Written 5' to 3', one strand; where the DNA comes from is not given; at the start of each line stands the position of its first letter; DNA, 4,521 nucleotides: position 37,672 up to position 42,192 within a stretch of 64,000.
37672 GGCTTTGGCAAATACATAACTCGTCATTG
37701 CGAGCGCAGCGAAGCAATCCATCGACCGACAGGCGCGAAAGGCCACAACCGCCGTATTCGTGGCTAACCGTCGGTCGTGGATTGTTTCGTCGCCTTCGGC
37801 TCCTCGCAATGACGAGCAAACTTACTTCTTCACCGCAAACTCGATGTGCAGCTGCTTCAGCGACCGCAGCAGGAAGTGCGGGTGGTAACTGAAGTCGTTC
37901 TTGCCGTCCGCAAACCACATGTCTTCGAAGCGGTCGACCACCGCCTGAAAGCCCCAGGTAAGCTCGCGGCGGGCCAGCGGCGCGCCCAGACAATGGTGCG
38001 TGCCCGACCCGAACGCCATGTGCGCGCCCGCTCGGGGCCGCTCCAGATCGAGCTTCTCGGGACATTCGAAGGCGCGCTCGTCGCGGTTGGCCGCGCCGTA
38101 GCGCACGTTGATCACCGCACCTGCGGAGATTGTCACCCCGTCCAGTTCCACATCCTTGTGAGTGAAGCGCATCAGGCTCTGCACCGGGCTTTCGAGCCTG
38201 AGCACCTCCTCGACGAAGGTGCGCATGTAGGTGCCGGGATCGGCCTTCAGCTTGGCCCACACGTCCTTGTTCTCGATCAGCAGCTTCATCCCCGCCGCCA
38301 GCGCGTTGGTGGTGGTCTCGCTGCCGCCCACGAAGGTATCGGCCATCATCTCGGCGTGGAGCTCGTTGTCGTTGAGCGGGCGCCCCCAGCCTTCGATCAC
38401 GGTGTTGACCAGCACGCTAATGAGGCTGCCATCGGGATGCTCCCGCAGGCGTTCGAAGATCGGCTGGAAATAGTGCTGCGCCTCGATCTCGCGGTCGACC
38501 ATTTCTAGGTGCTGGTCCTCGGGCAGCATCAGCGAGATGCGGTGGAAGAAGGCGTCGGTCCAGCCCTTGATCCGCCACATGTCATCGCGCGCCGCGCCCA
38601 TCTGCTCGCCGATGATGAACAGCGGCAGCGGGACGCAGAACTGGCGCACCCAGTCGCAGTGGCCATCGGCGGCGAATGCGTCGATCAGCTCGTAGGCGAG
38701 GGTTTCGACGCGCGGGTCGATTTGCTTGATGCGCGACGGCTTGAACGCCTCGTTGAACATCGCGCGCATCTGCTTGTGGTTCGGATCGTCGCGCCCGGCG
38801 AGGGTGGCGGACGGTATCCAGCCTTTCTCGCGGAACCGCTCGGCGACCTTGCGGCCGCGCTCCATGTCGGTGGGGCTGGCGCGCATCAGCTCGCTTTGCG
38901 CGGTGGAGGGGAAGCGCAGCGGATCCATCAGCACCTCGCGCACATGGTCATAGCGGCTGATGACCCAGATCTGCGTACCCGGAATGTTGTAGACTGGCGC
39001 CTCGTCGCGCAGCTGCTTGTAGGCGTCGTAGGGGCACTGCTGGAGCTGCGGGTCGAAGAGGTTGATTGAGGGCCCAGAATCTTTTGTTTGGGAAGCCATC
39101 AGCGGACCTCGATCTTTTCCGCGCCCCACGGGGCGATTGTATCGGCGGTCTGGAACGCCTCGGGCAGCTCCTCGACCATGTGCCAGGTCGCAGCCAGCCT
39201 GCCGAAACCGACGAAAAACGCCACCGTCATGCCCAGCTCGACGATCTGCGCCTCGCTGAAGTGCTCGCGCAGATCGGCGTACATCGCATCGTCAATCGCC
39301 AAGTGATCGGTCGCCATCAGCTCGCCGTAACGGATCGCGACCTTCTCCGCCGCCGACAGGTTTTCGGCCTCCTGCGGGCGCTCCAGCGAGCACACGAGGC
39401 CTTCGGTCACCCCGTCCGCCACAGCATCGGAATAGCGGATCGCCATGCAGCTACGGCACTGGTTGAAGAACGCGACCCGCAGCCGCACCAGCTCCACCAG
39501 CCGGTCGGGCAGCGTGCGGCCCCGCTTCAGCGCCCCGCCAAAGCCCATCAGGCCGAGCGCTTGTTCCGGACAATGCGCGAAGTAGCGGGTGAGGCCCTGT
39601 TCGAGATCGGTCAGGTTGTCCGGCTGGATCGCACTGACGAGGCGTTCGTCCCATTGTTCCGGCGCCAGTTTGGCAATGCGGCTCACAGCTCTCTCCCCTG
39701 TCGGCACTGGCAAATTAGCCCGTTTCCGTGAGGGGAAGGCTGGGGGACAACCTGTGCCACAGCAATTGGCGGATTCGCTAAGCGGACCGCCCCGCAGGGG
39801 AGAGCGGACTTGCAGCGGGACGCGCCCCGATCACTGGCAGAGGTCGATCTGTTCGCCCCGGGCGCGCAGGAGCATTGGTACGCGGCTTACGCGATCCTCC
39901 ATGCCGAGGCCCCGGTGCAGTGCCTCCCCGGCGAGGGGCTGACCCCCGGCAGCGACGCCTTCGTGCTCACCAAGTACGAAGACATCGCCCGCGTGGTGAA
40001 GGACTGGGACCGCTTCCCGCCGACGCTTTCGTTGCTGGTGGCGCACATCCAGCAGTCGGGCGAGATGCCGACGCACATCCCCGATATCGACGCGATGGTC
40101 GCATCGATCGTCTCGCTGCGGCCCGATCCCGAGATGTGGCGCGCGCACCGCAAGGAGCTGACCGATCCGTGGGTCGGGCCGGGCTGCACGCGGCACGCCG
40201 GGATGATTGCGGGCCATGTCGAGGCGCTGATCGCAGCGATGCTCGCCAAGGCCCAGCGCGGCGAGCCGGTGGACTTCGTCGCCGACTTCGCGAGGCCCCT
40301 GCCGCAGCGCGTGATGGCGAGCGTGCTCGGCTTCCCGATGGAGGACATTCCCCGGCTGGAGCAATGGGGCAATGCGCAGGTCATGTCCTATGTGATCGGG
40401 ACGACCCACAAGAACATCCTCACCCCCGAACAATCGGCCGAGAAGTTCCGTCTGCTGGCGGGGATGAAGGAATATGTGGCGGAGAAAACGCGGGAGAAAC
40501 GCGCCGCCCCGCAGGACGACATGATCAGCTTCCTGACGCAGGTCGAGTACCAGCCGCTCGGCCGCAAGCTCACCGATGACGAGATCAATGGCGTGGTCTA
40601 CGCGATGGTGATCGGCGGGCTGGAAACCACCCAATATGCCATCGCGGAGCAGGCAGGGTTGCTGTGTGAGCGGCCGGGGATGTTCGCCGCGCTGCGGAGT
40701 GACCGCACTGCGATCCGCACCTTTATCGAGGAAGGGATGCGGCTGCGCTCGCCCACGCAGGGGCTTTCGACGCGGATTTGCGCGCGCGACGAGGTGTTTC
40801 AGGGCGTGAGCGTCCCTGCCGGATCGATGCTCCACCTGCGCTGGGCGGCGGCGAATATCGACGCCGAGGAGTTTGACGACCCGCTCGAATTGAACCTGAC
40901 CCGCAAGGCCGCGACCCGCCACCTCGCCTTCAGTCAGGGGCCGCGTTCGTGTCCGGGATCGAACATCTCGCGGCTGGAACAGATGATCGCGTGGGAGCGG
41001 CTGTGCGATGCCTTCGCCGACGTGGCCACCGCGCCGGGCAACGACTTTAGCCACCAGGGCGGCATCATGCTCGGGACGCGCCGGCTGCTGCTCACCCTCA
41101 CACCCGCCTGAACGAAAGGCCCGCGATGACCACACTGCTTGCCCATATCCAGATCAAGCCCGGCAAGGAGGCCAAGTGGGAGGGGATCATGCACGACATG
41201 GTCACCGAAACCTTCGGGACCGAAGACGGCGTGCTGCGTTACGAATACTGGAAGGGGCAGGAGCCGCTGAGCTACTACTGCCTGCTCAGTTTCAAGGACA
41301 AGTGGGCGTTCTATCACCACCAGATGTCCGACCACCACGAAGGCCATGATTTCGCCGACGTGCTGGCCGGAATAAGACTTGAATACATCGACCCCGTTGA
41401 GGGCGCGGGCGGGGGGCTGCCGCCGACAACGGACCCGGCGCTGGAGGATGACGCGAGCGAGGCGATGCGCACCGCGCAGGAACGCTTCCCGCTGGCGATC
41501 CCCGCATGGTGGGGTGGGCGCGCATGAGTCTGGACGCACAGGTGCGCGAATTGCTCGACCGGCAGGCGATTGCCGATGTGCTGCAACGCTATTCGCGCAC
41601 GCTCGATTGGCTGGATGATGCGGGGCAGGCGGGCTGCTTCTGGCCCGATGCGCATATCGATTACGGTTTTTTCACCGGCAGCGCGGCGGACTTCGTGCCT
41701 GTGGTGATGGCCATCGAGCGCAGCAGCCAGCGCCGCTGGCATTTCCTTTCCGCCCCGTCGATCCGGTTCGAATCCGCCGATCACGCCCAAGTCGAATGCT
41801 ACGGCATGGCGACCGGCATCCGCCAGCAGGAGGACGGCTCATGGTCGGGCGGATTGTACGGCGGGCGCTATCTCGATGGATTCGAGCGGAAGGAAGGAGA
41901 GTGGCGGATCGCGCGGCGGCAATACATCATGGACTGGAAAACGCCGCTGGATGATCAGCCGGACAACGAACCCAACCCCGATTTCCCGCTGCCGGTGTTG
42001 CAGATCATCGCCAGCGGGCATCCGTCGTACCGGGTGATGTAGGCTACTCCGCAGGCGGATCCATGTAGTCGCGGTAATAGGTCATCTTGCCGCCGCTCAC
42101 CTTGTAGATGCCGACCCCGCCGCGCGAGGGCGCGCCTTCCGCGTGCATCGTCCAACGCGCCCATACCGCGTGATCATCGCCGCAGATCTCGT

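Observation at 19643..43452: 27-gene redox and lipid-oxidation island with no recognisable regulator, transporter, CoA ligase, hydratase or P450 redox partner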

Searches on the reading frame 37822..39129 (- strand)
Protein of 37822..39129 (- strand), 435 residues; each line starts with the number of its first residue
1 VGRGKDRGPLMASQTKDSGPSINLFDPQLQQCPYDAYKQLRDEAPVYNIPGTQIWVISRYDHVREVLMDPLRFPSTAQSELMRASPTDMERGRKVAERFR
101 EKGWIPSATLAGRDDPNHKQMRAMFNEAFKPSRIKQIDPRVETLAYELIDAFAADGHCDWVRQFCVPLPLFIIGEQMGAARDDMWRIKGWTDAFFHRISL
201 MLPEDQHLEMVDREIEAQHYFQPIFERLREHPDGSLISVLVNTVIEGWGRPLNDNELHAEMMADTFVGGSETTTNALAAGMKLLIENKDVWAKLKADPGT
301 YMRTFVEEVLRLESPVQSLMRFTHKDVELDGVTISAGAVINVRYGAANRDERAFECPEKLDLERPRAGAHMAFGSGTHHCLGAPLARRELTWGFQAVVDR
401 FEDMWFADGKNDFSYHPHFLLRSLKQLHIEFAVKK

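Call 6: search_protein_families(library=pfam, proteins=[window:37822-39129:-], max_evalue=0.001)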
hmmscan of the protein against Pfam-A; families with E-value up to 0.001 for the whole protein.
window:37822-39129:- (435 aa): 1 family
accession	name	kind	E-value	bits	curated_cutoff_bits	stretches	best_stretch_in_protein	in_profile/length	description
PF00067.27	p450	-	2.4e-29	102.9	22.8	1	223-402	222-433/462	Cytochrome P450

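Call 18: search_protein_families(library=ncbifam, proteins=[window:37822-39129:-], max_evalue=0.00001)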
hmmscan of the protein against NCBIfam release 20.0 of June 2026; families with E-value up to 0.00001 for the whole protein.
window:37822-39129:- (435 aa): 9 families
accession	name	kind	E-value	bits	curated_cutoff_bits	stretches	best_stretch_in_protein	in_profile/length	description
NF041177.1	Cyp119_Thmprot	equivalog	3.5e-45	154.4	680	1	33-391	1-330/368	cytochrome P450 Cyp119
TIGR04538.1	P450_cycloAA_1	subfamily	2.7e-43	148.3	500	1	23-408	1-373/395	cytochrome P450, cyclodipeptide synthase-associated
NF045816.1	PentlenlactSyn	equivalog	2.2e-42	145.2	700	1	38-427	20-392/396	pentalenolactone synthase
NF041802.1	P450_SolI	exception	4.4e-34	117.7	850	1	36-404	35-398/424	solanimycin biosynthesis cytochrome P450 SolI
TIGR04458.1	CYP450_TxtE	equivalog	2.3e-31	108.8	500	1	24-409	4-383/403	4-nitrotryptophan synthase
TIGR04515.1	P450_rel_GT_act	subfamily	2.8e-30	106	343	1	33-404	33-362/386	P450-derived glycosyltransferase activator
NF050147.1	aminopyruv_ApyO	equivalog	1.5e-14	53.5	525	1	114-402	84-394/444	RiPP biosynthesis cytochrome P450 ApyO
NF045812.1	PentlenOxigase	equivalog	7.2e-10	38.3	800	1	304-401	304-409/444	pentalenene oxygenase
NF051859.1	AlbFlvMonOxTrpSyn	equivalog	5.4e-09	35.1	700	1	234-401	238-427/457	bifunctional albaflavenone monooxygenase/terpene synthase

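Call 20: search_solved_structures(query=window:37822-39129:-, max_evalue=1e-30)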
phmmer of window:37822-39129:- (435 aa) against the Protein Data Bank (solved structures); distinct sequences matched with E-value up to 1e-30: 142 (the best 60 are shown).
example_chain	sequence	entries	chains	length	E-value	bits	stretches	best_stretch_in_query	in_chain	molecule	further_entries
8w6z_A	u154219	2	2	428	2.8e-52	181.2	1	8-407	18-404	Cytochrome P450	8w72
2vz7_A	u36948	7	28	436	4.5e-49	170.6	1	29-430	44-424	CYTOCHROME P450 MONOOXYGENASE | CYTOCHROME P450 HYDROXYLASE PIKC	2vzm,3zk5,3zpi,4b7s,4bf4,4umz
8gue_A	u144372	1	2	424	4.5e-49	170.6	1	30-430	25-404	Cytochrome P450 monooxygenase PikC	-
2whw_A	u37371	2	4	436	4.8e-49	170.5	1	29-430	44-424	CYTOCHROME P450 MONOOXYGENASE | CYTOCHROME P450 HYDROXYLASE PIKC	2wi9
7xbm_A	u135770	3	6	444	5.1e-49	170.4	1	29-430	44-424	Cytochrome P450 monooxygenase PikC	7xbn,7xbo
2bvj_A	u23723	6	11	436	6.7e-49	170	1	29-430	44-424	CYTOCHROME P450 MONOOXYGENASE | CYTOCHROME P450 HYDROXYLASE PIKC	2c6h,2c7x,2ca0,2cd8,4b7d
8yhn_A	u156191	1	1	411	1.7e-48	168.7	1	24-429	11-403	Cytochrome P450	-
4rm4_A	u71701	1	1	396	4.4e-48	167.3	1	110-404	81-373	Cytochrome P450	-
8vxi_A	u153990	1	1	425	5.5e-48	167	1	20-406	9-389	CYP125MRCA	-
7smz_A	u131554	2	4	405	9.7e-48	166.2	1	111-431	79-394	Cytochrome P450 142A3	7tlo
5l90_A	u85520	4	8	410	1.1e-47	166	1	32-406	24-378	Cytochrome P450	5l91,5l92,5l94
8vxg_A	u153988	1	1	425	5e-47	163.8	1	20-404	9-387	CYP125MRCA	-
7sh5_A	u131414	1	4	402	9.2e-47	163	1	111-431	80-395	Cytochrome P450 142A3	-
4yzr_A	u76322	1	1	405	1.1e-46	162.7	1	32-430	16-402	Polyketide biosynthesis cytochrome P450 PksS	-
6kbh_A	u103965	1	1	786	1.3e-46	162.5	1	28-423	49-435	Cytochrome P450 monooxygenase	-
8fz8_A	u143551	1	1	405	1.7e-46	162.1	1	24-424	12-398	Cytochrome P450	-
7wex_A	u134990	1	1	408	2.5e-46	161.5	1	29-409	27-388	Cytochrome P450 hydroxylase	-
2xkr_A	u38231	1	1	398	4.9e-46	160.6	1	110-426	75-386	PUTATIVE CYTOCHROME P450 142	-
6gmf_A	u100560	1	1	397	7.2e-45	156.7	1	22-429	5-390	Putative cytochrome P450 hydroxylase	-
6dcd_A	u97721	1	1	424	7.7e-45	156.6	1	21-432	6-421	Cytochrome P450 150A6 Cyp150A6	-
6m4s_A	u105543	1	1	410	8.4e-44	153.2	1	21-407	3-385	Cytochrome P450 hydroxylase sb21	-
6ldl_A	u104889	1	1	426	2.2e-42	148.5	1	32-427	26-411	Cytochrome P450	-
2yoo_A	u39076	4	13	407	2.3e-42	148.4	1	111-409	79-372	P450 HEME-THIOLATE PROTEIN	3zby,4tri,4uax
7q9e_A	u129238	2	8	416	2.7e-42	148.2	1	32-421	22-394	Cytochrome P450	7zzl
6ro8_A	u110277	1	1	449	2.8e-42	148.2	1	15-422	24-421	Cytochrome P450 RhF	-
6gii_A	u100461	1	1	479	3.3e-42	148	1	32-427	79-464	Cytochrome P450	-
1egy_A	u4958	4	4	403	5.7e-42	147.2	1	34-429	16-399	CYTOCHROME P450ERYF | CYTOCHROME P450 107A1 | CYTOCHROME P450 ERYF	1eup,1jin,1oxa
4yt3_A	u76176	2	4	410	8.4e-42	146.6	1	32-402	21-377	Cytochrome P450(MEG)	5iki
1jip_A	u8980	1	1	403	8.8e-42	146.5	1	34-429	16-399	CYTOCHROME P450 107A1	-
1jio_A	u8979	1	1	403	1.2e-41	146.1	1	34-429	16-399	CYTOCHROME P450 107A1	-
6laa_A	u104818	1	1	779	1.3e-41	146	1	33-427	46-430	Cytochrome P450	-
7y97_A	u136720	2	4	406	2.2e-41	145.2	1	29-404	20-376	Cytochrome P450 monooxygenase YjiB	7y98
8rtv_A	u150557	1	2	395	2.6e-41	145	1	38-406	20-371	Cytochrome P450-family protein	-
7y9o_A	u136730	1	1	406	2.4e-40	141.8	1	29-406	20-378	Cytochrome P450 monooxygenase YjiB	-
5xnt_A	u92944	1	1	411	3.1e-40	141.5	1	32-402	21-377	Cytochrome P450 CYP106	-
6gk5_A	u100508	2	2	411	3.1e-40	141.4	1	23-413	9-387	Cytochrome P450 CYP267B1 protein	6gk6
5ofq_A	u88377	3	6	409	3.5e-40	141.3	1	28-398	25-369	Cytochrome P450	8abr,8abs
8hg9_A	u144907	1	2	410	1.1e-39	139.6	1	32-404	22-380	cytochrome P450 steroid hydroxylase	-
3ejb_B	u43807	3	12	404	1.1e-39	139.6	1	33-432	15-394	Biotin biosynthesis cytochrome P450-like enzyme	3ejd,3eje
9v2t_A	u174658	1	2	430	3.1e-39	138.1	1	16-404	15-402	Cytochrome P450 monooxygenase CYP107Z12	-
4e2p_A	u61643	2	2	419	8.8e-39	136.7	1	109-420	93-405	Cytochrome P450 107B1 (P450CVIIB1)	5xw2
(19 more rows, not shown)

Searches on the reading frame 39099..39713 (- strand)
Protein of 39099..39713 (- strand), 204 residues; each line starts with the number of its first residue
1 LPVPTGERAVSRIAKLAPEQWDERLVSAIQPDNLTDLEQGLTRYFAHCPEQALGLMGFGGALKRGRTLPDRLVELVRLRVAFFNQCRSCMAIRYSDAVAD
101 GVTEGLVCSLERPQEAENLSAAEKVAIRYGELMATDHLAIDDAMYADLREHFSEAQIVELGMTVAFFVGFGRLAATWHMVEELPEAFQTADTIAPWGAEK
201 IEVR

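Call 7: search_protein_families(library=pfam, proteins=[window:39099-39713:-], max_evalue=0.001)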
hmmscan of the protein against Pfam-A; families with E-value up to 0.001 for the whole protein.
window:39099-39713:- (204 aa): 1 family
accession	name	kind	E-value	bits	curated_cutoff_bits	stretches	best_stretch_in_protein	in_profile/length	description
PF02627.25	CMD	-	3.4e-08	33.8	23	1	54-128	6-80/84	Carboxymuconolactone decarboxylase family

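Call 75: search_protein_families(library=ncbifam, proteins=[window:39099-39713:-], max_evalue=0.0001)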
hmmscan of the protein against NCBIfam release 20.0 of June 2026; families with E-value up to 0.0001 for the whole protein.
window:39099-39713:- (204 aa): 2 families
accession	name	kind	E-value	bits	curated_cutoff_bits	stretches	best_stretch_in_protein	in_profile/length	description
NF053654.1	GroundWater_YciW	equivalog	2.4e-12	47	310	1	61-166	53-158/179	YciW-related (seleno)protein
TIGR01926.1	peroxid_rel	subfamily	7.1e-06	25.9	81.8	1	73-181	66-175/178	peroxidase-related enzyme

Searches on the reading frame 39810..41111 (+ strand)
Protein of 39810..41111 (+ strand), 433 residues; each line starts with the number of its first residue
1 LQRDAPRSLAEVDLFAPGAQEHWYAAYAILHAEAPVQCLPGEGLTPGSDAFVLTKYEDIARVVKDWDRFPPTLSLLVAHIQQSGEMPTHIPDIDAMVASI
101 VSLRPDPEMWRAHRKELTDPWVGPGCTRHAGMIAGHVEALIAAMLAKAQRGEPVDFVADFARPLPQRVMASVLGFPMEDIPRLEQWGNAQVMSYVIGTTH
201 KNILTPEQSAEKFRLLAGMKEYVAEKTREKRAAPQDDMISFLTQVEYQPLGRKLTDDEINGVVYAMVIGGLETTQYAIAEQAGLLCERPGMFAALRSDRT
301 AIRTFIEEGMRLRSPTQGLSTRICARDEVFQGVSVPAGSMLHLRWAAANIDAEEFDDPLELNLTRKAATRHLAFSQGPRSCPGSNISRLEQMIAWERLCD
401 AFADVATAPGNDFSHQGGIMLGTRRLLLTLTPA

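Call 7: search_protein_families(library=pfam, proteins=[window:39810-41111:+], max_evalue=0.001)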
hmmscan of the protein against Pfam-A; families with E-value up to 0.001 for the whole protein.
window:39810-41111:+ (433 aa): 1 family
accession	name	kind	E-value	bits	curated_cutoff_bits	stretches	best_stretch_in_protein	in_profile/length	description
PF00067.27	p450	-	8.1e-20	71.4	22.8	1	105-402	90-432/462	Cytochrome P450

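Call 18: search_protein_families(library=ncbifam, proteins=[window:39810-41111:+], max_evalue=0.00001)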
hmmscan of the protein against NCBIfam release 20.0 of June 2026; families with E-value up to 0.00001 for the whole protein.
window:39810-41111:+ (433 aa): 9 families
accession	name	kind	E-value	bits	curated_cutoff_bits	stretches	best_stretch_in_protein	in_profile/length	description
NF041802.1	P450_SolI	exception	1.3e-31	109.5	850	1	27-405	36-398/424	solanimycin biosynthesis cytochrome P450 SolI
TIGR04538.1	P450_cycloAA_1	subfamily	1.3e-26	93.4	500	1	130-417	97-381/395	cytochrome P450, cyclodipeptide synthase-associated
NF045816.1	PentlenlactSyn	equivalog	1.5e-25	89.7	700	1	133-406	114-370/396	pentalenolactone synthase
TIGR04515.1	P450_rel_GT_act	subfamily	4.6e-23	82.2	343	1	130-392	116-349/386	P450-derived glycosyltransferase activator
NF041177.1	Cyp119_Thmprot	equivalog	4.5e-19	68.5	680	1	51-405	21-343/368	cytochrome P450 Cyp119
TIGR04458.1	CYP450_TxtE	equivalog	6.3e-17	61.3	500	1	23-406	13-379/403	4-nitrotryptophan synthase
NF051859.1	AlbFlvMonOxTrpSyn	equivalog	2.6e-08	32.9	700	0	300-431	318-455/457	bifunctional albaflavenone monooxygenase/terpene synthase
NF050147.1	aminopyruv_ApyO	equivalog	1.3e-06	27.3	525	1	136-386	110-377/444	RiPP biosynthesis cytochrome P450 ApyO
NF045812.1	PentlenOxigase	equivalog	2.5e-06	26.6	800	0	303-401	303-408/444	pentalenene oxygenase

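Call 21: search_solved_structures(query=window:39810-41111:+, max_evalue=1e-20)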
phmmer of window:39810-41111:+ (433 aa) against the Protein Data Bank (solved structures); distinct sequences matched with E-value up to 1e-20: 135 (the best 60 are shown).
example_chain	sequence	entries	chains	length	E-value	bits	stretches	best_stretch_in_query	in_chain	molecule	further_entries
8vxg_A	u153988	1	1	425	1.2e-37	133.2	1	26-410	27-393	CYP125MRCA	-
8vxi_A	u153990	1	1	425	1.5e-37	132.9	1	28-410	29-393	CYP125MRCA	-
9vgn_A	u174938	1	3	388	1.6e-34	122.9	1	128-406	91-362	Cytochrome P450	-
9vgm_A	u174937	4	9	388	1.9e-34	122.6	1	128-406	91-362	Cytochrome P450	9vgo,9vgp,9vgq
4yzr_A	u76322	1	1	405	1.9e-32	116.1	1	34-412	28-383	Polyketide biosynthesis cytochrome P450 PksS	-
5l90_A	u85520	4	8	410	2.3e-31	112.5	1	143-414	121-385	Cytochrome P450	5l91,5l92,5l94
5vws_A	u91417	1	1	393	3.9e-31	111.7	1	145-426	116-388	Cytochrome P450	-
7ayx_A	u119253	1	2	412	6.3e-31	111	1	138-429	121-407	Cytochrome P450 113A1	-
6xa2_A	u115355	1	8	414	1e-30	110.3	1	24-406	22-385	TamI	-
6xa3_A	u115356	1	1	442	1.4e-30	109.9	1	24-405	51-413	TamI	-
8w6z_A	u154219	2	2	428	2e-29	106.1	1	133-409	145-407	Cytochrome P450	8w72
3ejb_B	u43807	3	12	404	8.3e-29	104.1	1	141-401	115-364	Biotin biosynthesis cytochrome P450-like enzyme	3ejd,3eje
5z9i_A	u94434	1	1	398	1.8e-28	103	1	134-411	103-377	Putative P450-like enzyme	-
8hg9_A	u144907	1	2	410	2e-28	102.8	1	143-412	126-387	cytochrome P450 steroid hydroxylase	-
5gnm_A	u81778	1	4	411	6e-28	101.2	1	12-432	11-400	Vitamin D(3) 25-hydroxylase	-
4yt3_A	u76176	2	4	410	1.2e-27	100.2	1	46-410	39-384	Cytochrome P450(MEG)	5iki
5z9j_A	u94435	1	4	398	1.2e-27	100.2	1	134-411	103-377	Putative P450-like enzyme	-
3tkt_A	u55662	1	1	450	1.7e-27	99.7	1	25-402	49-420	Cytochrome P450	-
7wex_A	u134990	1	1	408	1.9e-27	99.6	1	22-409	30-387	Cytochrome P450 hydroxylase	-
4ggv_A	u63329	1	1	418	5e-27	98.2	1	141-411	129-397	Cytochrome P450 superfamily protein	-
7y9o_A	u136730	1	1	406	5.2e-27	98.1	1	138-409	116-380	Cytochrome P450 monooxygenase YjiB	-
6m4s_A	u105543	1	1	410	7.1e-27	97.7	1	12-407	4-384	Cytochrome P450 hydroxylase sb21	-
6dcd_A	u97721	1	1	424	8.6e-27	97.4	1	154-408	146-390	Cytochrome P450 150A6 Cyp150A6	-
5li6_A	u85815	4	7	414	8.7e-27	97.4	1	9-414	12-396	Putative cytochrome P450 126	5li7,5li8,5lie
7q9e_A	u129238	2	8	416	1.3e-26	96.8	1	140-416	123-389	Cytochrome P450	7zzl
4z5p_A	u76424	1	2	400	1.5e-26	96.6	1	93-426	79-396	Cytochrome P450 hydroxylase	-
8fz8_A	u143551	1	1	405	3.7e-26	95.3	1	10-408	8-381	Cytochrome P450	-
4e2p_A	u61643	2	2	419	4.1e-26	95.2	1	136-411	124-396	Cytochrome P450 107B1 (P450CVIIB1)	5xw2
7y97_A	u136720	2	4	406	4.3e-26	95.1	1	138-409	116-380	Cytochrome P450 monooxygenase YjiB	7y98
2yoo_A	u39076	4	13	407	4.8e-26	95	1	146-408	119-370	P450 HEME-THIOLATE PROTEIN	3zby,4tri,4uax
6to2_A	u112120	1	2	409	6.2e-26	94.6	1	144-403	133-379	Cytochrome P450 monooxygenase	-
4j6b_A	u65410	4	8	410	6.2e-26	94.6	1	144-403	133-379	Cytochrome P450 monooxygenase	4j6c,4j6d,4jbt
6gk5_A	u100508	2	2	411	7.8e-26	94.3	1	153-401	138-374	Cytochrome P450 CYP267B1 protein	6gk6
4rm4_A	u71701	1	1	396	1.1e-25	93.7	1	139-404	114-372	Cytochrome P450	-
6m4p_A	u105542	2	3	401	1.3e-25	93.6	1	125-415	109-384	Cytochrome P450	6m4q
7sh5_A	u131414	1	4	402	1.7e-25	93.2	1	123-408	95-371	Cytochrome P450 142A3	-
7smz_A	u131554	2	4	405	1.8e-25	93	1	146-408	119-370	Cytochrome P450 142A3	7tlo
1jip_A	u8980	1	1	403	1.9e-25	93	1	16-404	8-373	CYTOCHROME P450 107A1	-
2jjn_A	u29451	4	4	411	2.5e-25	92.6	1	142-427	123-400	CYTOCHROME P450 113A1 | ERYTHROMYCIN B/D C-12 HYDROXYLASE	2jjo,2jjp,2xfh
1egy_A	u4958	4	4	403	2.8e-25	92.4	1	16-404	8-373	CYTOCHROME P450ERYF | CYTOCHROME P450 107A1 | CYTOCHROME P450 ERYF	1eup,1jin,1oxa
1jio_A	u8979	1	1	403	2.8e-25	92.4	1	16-404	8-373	CYTOCHROME P450 107A1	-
3r9b_A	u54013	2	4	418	7.3e-25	91.1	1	137-406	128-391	CYTOCHROME P450 164A2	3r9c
5xnt_A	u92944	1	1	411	1e-24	90.6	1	46-410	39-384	Cytochrome P450 CYP106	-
5ysm_A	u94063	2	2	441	1.3e-24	90.2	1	46-405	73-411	Cytochrome P450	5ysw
8yhn_A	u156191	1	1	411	1.7e-24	89.8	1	149-396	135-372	Cytochrome P450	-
2bvj_A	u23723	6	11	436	1.9e-24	89.7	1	136-411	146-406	CYTOCHROME P450 MONOOXYGENASE | CYTOCHROME P450 HYDROXYLASE PIKC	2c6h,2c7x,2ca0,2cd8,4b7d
2whw_A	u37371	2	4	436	1.9e-24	89.7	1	136-411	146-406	CYTOCHROME P450 MONOOXYGENASE | CYTOCHROME P450 HYDROXYLASE PIKC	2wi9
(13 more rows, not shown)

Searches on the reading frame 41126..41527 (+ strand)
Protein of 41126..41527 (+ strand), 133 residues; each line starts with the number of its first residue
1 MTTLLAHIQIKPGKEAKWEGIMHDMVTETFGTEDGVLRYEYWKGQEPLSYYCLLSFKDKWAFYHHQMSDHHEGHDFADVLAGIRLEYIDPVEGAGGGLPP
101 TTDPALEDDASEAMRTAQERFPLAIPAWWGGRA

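Call 7: search_protein_families(library=pfam, proteins=[window:41126-41527:+], max_evalue=0.001)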
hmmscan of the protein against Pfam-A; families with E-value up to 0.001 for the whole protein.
window:41126-41527:+ (133 aa): 1 family
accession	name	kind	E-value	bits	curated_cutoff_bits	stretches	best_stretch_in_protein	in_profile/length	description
PF03992.22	ABM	-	7.7e-09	36.1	23.1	1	1-72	1-73/78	Antibiotic biosynthesis monooxygenase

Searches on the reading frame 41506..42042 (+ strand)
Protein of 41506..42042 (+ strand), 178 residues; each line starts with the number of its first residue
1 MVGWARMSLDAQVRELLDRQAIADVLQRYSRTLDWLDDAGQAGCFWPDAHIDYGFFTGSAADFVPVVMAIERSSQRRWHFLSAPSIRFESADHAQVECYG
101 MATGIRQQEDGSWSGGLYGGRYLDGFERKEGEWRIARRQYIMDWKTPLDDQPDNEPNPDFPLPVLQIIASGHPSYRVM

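Call 7: search_protein_families(library=pfam, proteins=[window:41506-42042:+], max_evalue=0.001)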
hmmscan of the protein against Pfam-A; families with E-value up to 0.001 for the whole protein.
window:41506-42042:+ (178 aa): 1 family
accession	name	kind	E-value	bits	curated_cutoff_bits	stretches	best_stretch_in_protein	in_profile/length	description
PF13577.12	SnoaL_4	-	2e-19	70.3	24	1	14-138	1-125/126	SnoaL-like domain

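Call 75: search_protein_families(library=ncbifam, proteins=[window:41506-42042:+], max_evalue=0.0001)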
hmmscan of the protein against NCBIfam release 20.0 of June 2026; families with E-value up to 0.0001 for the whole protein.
window:41506-42042:+ (178 aa): 0 families
